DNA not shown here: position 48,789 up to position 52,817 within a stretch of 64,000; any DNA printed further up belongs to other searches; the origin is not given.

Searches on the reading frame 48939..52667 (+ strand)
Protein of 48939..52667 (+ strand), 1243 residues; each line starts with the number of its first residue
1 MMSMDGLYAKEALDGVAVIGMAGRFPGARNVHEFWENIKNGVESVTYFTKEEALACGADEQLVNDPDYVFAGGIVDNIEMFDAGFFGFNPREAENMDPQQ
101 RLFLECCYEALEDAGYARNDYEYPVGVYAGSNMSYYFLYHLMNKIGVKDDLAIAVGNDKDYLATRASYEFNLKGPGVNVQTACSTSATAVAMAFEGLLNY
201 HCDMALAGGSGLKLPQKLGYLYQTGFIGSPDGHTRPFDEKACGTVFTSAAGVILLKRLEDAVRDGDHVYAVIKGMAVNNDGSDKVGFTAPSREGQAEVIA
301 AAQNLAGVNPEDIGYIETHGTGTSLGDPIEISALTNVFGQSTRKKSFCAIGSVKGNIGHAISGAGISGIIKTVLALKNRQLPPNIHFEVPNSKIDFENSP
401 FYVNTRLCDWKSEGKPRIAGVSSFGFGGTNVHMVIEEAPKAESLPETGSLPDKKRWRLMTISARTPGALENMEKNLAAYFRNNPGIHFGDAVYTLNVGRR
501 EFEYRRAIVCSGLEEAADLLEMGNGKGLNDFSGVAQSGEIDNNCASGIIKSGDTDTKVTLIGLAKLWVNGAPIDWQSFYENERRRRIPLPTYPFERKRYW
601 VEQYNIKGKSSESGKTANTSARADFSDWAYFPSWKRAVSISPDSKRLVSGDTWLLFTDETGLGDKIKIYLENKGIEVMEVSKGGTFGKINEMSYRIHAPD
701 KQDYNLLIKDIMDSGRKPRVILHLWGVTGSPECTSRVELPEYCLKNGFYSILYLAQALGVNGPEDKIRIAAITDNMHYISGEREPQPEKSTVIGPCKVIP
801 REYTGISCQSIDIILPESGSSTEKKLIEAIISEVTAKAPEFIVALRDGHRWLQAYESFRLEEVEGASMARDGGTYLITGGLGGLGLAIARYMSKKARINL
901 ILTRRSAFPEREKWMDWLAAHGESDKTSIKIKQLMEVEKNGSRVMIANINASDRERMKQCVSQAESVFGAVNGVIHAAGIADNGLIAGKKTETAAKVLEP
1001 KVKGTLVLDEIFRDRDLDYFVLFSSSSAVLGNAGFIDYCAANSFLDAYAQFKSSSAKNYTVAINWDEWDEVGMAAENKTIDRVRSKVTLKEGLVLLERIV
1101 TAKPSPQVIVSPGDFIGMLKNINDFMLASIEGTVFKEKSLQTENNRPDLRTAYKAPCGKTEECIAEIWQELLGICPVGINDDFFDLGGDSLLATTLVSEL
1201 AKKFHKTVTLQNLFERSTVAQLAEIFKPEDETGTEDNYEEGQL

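Call 9: search_protein_families(library=pfam, proteins=[window:48939-52667:+], max_evalue=0.001)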
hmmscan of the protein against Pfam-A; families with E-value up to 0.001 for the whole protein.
window:48939-52667:+ (1243 aa): 10 families
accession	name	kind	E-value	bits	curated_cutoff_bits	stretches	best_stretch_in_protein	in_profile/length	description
PF00109.32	ketoacyl-synt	-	2.3e-63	214.6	20.8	1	16-261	4-252/252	Beta-ketoacyl synthase, N-terminal domain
PF08659.16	KR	-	1.2e-47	162.5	22.6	1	873-1070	1-180/180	KR domain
PF02801.28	Ketoacyl-synt_C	-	5.2e-44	149.5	20.8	1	269-388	1-119/119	Beta-ketoacyl synthase, C-terminal domain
PF22621.2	CurL-like_PKS_C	-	5.5e-20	71.5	27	1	458-520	2-64/64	CurL-like, PKS C-terminal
PF16197.11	KAsynt_C_assoc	-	6.4e-20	72.1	33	1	390-506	1-108/111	Ketoacyl-synthetase C-terminal extension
PF00550.31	PP-binding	-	3.2e-15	56.6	20.8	1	1164-1224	3-65/67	Phosphopantetheine attachment site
PF21394.3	Beta-ketacyl_N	-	6.4e-15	55.6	26.9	1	654-833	4-170/170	Beta-ketoacyl synthase-like, N-terminal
PF22336.2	RhiE-like_linker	-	2.7e-09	37.3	27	1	461-521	2-61/67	RhiE-like, KS-MAT linker domain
PF00106.31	adh_short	-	7.6e-08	32.5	26.6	1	876-1064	4-175/195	short chain dehydrogenase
PF13561.12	adh_short_C2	-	0.0002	21.5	27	1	936-1006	38-109/236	Enoyl-(Acyl carrier protein) reductase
